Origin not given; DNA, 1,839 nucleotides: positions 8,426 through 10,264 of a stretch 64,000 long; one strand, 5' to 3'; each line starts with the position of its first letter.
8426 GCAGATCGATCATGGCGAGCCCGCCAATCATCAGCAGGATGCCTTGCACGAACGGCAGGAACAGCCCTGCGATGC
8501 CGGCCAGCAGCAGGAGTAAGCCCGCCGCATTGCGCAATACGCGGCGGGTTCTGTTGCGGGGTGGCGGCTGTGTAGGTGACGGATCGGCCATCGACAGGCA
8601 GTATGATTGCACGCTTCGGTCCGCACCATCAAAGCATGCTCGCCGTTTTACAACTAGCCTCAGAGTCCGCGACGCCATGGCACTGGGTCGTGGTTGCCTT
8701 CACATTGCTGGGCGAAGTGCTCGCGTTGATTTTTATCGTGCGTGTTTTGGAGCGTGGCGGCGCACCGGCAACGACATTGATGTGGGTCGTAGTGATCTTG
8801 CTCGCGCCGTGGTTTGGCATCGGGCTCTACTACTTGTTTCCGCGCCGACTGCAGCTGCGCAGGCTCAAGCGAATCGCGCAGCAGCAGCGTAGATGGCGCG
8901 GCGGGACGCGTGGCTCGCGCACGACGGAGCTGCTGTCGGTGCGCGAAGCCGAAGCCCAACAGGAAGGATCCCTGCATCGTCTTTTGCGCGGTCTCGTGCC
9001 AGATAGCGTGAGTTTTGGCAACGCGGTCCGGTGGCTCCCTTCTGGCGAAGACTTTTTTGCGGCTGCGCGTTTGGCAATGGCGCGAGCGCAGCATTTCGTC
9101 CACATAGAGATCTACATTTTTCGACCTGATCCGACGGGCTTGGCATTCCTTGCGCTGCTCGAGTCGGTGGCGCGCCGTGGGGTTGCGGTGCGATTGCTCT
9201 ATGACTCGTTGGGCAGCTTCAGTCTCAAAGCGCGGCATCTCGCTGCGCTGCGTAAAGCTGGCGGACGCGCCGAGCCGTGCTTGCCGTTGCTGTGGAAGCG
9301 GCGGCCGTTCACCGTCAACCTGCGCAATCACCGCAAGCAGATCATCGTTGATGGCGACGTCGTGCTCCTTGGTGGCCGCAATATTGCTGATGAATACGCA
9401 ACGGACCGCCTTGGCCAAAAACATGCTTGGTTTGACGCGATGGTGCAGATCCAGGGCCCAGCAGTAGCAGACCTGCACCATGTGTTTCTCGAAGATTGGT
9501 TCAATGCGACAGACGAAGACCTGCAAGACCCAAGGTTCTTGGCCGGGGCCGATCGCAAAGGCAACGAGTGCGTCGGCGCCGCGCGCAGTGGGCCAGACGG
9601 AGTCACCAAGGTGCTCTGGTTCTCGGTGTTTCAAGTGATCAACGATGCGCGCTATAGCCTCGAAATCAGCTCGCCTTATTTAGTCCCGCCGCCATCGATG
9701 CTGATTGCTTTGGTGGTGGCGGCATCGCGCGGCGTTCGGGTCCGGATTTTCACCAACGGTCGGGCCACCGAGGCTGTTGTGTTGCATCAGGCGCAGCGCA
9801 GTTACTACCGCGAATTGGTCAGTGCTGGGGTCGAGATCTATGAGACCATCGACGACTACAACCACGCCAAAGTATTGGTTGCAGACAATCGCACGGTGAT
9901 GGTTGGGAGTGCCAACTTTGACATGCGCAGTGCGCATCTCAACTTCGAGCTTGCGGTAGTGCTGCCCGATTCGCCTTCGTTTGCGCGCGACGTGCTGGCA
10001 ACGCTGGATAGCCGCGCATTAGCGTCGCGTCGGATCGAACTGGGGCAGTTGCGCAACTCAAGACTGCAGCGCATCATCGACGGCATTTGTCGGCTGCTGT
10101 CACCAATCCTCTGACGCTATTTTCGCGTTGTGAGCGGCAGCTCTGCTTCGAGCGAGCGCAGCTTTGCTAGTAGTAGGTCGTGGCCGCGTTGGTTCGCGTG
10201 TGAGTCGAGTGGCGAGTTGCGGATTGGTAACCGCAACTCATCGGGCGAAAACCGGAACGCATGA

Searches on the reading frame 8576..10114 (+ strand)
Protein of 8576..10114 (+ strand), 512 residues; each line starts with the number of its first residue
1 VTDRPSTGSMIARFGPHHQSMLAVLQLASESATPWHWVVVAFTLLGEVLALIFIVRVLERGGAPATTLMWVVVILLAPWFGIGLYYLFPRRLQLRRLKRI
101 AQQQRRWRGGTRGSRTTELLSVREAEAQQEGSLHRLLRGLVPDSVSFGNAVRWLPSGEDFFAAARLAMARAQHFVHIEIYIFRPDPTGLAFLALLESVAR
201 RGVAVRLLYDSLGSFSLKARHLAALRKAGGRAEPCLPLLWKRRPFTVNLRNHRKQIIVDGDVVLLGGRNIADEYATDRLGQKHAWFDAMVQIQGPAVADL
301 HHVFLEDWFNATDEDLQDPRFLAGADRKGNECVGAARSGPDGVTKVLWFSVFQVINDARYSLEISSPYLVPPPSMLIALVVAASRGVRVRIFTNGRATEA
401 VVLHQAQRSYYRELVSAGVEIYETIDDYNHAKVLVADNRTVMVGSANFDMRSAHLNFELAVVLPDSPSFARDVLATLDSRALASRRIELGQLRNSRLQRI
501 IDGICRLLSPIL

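Call 42: search_protein_families(library=pfam, proteins=[window:8576-10114:+], max_evalue=0.01)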
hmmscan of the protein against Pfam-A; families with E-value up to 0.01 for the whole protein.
window:8576-10114:+ (512 aa): 4 families
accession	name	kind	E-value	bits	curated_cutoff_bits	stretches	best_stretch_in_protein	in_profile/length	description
PF13091.12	PLDc_2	-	9e-39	132.8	27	2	352-470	2-121/132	PLD-like domain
PF00614.28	PLDc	-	3.2e-13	49.5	21.9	2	427-452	3-28/28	Phospholipase D Active site motif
PF13396.11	PLDc_N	-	3.3e-06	27.4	23.3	1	48-88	1-40/42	Phospholipase_D-nuclease N-terminal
PF24402.1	iHKD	-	0.0038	17.8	27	0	376-437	6-60/111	Inactive HKD-Rease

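Call 51: find_encoding_contigs(protein=window:8603-10114:+, flank=3000, max_places=10)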
Protein window:8603-10114:+ (503 aa): 8 contigs read that carry it; 4 places shown.
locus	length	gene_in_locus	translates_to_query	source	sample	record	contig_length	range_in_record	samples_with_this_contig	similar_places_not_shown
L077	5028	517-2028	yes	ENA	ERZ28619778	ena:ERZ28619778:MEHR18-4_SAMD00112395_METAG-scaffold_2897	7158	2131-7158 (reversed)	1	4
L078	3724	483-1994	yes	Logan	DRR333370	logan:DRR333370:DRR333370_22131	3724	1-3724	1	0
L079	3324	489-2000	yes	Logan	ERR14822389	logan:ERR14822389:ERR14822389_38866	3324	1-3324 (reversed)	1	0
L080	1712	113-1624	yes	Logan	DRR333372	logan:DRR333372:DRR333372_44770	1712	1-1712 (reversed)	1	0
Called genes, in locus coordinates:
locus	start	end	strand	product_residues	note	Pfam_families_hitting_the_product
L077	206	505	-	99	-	-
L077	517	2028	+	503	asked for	PF13396:PLDc_N (weak), PF13091:PLDc_2, PF00614:PLDc (weak)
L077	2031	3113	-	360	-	PF13472:Lipase_GDSL_2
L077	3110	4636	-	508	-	PF00293:NUDIX (weak), PF00753:Lactamase_B, PF17778:WHD_BLACT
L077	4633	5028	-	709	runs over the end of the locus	-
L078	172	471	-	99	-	-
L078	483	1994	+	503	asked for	PF13396:PLDc_N (weak), PF13091:PLDc_2, PF00614:PLDc (weak)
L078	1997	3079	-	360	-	PF13472:Lipase_GDSL_2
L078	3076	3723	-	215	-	?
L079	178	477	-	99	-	-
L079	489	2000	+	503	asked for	PF13396:PLDc_N (weak), PF13091:PLDc_2, PF00614:PLDc (weak)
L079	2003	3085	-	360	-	PF13472:Lipase_GDSL_2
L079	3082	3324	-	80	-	?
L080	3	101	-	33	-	?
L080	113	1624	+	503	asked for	PF13396:PLDc_N (weak), PF13091:PLDc_2, PF00614:PLDc (weak)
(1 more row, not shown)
